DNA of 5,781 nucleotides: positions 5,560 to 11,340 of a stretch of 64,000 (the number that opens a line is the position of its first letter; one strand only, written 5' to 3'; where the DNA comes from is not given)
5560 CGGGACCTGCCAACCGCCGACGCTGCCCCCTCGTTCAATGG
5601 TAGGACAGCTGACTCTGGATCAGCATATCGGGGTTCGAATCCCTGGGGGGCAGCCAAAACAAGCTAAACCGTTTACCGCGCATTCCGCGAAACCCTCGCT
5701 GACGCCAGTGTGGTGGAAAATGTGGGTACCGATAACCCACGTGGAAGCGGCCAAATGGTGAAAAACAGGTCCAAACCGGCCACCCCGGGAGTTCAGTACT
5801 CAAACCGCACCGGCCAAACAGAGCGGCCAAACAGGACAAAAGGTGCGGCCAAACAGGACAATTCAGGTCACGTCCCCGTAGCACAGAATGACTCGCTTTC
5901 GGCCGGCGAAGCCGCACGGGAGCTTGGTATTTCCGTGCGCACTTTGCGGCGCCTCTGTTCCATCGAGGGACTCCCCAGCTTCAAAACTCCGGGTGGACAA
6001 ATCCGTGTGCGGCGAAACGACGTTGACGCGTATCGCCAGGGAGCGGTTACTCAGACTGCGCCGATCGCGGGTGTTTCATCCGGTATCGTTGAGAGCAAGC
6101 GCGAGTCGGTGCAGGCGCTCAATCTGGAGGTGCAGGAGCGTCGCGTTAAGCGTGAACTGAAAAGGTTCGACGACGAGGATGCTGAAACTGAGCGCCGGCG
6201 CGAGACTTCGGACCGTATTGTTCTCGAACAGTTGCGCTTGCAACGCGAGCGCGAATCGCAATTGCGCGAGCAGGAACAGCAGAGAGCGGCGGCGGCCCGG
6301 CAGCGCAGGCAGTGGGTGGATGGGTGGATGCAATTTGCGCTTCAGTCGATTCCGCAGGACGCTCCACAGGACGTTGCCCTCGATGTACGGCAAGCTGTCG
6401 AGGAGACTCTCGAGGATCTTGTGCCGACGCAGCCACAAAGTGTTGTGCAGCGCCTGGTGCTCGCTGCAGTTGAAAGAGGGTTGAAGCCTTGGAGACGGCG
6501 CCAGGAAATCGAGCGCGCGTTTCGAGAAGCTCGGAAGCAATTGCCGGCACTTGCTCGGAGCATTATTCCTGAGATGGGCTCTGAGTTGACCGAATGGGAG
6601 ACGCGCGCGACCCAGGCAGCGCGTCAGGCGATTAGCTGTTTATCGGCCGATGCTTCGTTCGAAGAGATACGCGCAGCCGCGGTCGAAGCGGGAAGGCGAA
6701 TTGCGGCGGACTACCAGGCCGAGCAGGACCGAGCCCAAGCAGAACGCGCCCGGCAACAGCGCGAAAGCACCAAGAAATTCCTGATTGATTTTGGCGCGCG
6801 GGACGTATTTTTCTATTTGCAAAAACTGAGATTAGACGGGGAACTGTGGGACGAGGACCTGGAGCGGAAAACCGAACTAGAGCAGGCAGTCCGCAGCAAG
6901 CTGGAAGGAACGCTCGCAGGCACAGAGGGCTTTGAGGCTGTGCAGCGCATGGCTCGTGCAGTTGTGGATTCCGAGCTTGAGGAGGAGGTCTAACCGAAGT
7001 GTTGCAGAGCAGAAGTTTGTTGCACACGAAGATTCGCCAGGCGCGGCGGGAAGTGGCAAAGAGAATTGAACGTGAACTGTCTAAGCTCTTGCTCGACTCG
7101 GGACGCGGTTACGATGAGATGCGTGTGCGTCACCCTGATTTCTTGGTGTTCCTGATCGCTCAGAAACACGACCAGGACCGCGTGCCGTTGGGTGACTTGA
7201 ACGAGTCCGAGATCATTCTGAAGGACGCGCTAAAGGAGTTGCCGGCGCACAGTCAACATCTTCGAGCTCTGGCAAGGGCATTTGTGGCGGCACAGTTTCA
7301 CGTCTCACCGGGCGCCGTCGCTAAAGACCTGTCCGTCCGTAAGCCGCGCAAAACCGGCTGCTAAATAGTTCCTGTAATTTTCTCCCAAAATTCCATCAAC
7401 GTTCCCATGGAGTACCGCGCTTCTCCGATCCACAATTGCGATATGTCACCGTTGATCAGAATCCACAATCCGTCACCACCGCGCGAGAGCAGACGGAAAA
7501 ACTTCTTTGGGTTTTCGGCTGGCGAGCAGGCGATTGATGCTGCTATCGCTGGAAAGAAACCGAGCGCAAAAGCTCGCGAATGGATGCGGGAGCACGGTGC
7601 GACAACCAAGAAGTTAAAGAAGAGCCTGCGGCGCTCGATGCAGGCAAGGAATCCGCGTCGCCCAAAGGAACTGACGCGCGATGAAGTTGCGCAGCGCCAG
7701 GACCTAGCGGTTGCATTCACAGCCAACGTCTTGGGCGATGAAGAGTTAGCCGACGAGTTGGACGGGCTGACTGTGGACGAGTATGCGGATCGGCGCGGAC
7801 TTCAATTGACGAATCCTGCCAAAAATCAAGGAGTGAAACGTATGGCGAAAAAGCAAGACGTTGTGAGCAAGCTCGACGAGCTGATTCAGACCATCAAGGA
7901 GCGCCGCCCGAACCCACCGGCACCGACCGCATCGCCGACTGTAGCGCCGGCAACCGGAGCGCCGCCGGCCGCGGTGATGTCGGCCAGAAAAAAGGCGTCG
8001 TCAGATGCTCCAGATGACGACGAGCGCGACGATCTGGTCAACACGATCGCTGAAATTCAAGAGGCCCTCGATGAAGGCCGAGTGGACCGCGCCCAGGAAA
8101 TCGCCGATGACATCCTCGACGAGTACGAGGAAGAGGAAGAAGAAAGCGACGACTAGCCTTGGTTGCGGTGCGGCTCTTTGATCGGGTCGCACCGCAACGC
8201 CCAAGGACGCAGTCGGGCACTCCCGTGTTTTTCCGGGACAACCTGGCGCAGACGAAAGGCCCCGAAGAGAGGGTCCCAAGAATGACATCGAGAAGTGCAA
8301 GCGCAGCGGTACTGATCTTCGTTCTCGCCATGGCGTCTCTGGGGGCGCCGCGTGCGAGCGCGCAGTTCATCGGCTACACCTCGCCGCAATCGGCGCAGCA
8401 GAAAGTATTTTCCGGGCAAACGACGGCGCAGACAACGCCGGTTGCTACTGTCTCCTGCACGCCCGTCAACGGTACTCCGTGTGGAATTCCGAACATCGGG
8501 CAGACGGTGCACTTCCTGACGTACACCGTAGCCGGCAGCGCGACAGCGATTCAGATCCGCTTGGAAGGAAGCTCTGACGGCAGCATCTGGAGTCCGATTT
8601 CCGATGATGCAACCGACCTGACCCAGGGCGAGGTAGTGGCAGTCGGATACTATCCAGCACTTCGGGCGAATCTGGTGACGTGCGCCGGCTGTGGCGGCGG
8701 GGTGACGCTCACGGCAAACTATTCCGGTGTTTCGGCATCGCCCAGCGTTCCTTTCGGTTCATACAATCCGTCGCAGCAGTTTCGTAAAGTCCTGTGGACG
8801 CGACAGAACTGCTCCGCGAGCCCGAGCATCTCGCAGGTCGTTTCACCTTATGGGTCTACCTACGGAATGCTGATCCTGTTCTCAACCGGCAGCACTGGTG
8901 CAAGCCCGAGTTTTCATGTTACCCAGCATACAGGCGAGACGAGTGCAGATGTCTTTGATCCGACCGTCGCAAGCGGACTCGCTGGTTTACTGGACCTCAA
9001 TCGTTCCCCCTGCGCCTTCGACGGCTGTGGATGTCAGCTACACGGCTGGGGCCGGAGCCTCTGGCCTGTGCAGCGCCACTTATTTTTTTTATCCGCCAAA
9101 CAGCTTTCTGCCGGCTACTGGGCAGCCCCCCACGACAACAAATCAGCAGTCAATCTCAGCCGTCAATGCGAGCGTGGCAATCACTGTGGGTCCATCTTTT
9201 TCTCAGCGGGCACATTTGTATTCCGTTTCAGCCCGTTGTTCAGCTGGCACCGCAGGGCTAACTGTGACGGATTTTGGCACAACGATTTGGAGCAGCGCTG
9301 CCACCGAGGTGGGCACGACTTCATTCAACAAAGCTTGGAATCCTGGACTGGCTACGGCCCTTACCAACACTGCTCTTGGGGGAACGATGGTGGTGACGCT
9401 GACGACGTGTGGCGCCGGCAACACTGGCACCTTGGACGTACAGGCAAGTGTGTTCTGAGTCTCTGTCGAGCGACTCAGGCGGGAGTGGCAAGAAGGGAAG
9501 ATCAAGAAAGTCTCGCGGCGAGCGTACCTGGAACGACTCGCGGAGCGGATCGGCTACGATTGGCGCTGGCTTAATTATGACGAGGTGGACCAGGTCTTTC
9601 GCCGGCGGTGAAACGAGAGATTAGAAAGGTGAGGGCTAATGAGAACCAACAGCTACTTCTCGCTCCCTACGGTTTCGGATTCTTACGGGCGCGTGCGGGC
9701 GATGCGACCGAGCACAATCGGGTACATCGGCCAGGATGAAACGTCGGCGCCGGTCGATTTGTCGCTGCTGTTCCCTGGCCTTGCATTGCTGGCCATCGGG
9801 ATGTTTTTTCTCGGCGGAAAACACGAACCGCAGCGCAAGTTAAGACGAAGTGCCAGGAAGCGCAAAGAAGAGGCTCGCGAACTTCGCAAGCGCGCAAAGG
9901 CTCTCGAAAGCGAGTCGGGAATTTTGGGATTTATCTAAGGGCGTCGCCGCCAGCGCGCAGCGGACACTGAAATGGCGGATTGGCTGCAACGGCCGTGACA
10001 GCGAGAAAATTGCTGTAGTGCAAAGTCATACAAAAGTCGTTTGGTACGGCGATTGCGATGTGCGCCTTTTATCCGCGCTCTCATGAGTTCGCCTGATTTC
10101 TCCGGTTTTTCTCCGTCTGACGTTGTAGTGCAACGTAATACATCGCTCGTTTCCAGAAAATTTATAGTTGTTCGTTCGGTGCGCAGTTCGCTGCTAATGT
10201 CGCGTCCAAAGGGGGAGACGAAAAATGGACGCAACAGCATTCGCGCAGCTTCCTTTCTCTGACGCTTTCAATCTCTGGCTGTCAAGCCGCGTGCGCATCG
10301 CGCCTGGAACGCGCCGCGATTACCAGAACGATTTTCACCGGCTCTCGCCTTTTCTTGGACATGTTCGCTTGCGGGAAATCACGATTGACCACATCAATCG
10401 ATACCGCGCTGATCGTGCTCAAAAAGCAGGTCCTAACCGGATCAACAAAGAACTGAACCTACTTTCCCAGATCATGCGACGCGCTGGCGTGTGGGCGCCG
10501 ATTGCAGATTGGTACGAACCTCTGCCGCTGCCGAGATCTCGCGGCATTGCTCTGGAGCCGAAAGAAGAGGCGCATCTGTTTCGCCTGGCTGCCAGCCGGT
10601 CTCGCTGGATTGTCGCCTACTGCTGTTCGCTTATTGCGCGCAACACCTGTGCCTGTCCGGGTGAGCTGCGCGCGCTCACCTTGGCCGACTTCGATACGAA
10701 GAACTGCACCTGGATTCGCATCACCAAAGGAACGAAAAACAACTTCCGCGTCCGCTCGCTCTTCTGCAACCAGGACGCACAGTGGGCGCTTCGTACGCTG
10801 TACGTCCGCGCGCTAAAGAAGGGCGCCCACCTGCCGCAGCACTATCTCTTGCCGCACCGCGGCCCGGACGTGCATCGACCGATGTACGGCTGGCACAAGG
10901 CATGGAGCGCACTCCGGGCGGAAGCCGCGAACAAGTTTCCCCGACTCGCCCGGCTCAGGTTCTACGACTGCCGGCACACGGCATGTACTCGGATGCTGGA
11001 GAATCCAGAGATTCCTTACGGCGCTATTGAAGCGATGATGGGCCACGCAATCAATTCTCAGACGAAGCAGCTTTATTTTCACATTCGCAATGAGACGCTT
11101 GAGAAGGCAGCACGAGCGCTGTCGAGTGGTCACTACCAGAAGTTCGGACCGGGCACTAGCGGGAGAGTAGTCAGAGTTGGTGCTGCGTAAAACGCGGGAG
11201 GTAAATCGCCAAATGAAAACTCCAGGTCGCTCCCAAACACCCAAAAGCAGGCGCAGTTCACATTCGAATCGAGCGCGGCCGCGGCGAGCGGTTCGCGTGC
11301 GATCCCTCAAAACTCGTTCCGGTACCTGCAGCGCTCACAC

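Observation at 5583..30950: Two tandem integrative islands at tRNA-Gln, bounded by three identical 46-bp att copies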

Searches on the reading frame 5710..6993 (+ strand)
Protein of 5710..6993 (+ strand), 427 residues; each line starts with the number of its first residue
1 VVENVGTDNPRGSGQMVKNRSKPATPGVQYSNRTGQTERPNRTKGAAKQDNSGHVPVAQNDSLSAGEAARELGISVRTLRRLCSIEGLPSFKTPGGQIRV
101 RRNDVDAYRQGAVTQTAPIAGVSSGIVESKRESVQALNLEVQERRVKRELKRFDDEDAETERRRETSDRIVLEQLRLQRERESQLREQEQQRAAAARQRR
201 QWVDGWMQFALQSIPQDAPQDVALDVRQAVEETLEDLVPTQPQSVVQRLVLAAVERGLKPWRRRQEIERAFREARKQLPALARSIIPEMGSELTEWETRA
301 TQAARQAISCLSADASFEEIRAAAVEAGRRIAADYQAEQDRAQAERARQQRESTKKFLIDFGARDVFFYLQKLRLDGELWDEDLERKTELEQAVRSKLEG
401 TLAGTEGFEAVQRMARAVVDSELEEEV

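Call 7: search_protein_families(library=pfam, proteins=[window:5710-6993:+], max_evalue=0.01)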
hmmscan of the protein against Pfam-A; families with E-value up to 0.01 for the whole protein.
window:5710-6993:+ (427 aa): 5 families
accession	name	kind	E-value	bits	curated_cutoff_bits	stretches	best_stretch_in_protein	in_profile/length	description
PF12728.13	HTH_17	-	3.4e-11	43.7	27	1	63-110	2-48/51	Helix-turn-helix domain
PF00376.29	MerR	-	9.8e-05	22.5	28.2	1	66-97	3-35/38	MerR family regulatory protein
PF13518.12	HTH_28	-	0.0031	18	25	0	64-84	14-34/52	Helix-turn-helix domain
PF02954.25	HTH_8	-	0.0078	16.4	22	0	67-81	23-37/42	Bacterial regulatory protein, Fis family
PF02042.20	RWP-RK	-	0.0094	16.3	29.3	0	63-84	13-34/49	RWP-RK domain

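Call 25: search_protein_families(library=phrogs, proteins=[window:5710-6993:+], max_evalue=0.01)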
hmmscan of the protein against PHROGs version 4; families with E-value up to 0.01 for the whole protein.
window:5710-6993:+ (427 aa): 4 families
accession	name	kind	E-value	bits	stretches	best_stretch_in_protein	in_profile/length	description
phrog_66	-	integration and excision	3.3e-07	31.3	1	49-193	80-219/412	excisionase and transcriptional regulator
phrog_15534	-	DNA, RNA and nucleotide metabolism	0.00022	22.7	1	57-108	38-87/93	HTH DNA binding protein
phrog_6620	-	integration and excision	0.0033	18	1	63-125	2-67/201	transposase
phrog_7338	-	unknown function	0.009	17.3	0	58-109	26-77/87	-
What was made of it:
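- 5755..6993 (+): Backbone protein with an N-terminal HTH_17 domain and a long charged coiled-coil region. Pfam HTH_17, E 3e-11 (call 7). phrog_66 'excisionase and transcriptional regulator' (call 25).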

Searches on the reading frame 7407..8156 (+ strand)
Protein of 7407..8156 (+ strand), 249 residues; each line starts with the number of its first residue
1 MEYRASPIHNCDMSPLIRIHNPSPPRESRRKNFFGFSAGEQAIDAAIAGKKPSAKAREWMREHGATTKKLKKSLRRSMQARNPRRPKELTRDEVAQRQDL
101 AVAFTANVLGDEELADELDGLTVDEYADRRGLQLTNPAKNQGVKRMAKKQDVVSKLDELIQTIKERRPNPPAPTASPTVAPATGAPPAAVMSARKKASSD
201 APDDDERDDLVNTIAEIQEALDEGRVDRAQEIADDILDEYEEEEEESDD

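Call 7: search_protein_families(library=pfam, proteins=[window:7407-8156:+], max_evalue=0.01)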
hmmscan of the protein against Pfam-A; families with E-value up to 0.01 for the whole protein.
window:7407-8156:+ (249 aa): 0 families

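Call 25: search_protein_families(library=phrogs, proteins=[window:7407-8156:+], max_evalue=0.01)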
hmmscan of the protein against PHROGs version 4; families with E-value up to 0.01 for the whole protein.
window:7407-8156:+ (249 aa): 0 families

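Call 57: search_protein_families(library=padloc, proteins=[window:7407-8156:+], max_evalue=0.001)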
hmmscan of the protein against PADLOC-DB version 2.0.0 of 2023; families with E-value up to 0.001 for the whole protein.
window:7407-8156:+ (249 aa): 0 families
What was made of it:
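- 6999..9938 (+): Cargo of unknown function: 121-aa and 249-aa ORFs, a secreted beta-rich protein (8282-9458, apparent +1 frameshift at a C5 run near 9003), and a 99-aa membrane protein. No Pfam, PHROG or PADLOC hit (calls 7, 25, 57).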

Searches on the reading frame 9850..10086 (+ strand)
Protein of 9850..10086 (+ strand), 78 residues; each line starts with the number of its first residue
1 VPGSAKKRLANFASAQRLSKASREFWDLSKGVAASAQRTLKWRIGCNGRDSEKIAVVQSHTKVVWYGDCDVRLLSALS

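Call 63: search_protein_families(library=pfam, proteins=[window:9850-10086:+], max_evalue=0.01)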
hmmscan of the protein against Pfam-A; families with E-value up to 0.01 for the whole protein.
window:9850-10086:+ (78 aa): 0 families

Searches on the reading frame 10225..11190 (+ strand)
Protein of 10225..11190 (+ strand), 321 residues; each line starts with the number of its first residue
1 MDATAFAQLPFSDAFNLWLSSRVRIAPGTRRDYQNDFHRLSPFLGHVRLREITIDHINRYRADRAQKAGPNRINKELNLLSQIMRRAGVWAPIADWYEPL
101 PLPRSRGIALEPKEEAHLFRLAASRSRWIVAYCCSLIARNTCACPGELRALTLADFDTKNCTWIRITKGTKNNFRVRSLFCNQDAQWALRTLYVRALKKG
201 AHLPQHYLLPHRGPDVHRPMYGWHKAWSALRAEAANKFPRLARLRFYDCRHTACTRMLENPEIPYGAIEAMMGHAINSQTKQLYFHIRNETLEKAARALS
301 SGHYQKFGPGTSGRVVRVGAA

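Call 7: search_protein_families(library=pfam, proteins=[window:10225-11190:+], max_evalue=0.01)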
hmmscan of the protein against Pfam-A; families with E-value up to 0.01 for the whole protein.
window:10225-11190:+ (321 aa): 2 families
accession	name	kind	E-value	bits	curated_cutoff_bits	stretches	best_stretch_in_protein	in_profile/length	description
PF00589.27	Phage_integrase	-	8.6e-12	45.6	27.1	1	110-289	3-170/172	Phage integrase family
PF14659.12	Phage_int_SAM_3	-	0.00013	22.6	22.6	1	11-61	2-54/58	Phage integrase, N-terminal SAM-like domain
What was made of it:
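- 10225..11190 (+): Third tyrosine-recombinase gene (321 aa), lying in the cargo region of island 1. Pfam Phage_integrase, E 9e-12 (call 7).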

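Call 71: search_protein_representatives(protein=window:10225-11190:+)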
Query: 321 residues. Proteins with E-value up to 0.001 (for the whole library): 2148; up to 1e-10: 729; up to 1e-30: 121. The best 150 are listed.
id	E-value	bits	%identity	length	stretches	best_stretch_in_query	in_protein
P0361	4.1e-120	417.1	62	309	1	8-303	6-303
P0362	2.3e-100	352.2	55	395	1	6-305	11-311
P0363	2.7e-85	302.6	50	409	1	1-301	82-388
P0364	2.1e-83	296.4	49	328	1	9-301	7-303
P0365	2.0e-74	266.9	49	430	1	6-308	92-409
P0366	2.8e-71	256.6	46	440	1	11-305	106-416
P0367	8.4e-71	255.0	49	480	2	68-304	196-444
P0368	3.9e-70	252.9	47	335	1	4-303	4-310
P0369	2.6e-68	246.9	45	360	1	5-300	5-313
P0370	2.5e-67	243.6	41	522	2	5-295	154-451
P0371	5.0e-67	242.6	48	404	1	1-302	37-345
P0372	5.0e-66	239.4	49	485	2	67-302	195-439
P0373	1.5e-65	237.7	47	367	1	5-299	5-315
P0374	3.0e-64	233.5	45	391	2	66-305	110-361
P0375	4.2e-63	229.7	48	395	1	5-303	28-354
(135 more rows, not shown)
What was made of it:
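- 10225..11190 (+): The family has 121 representatives at E<1e-30 (call 71).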
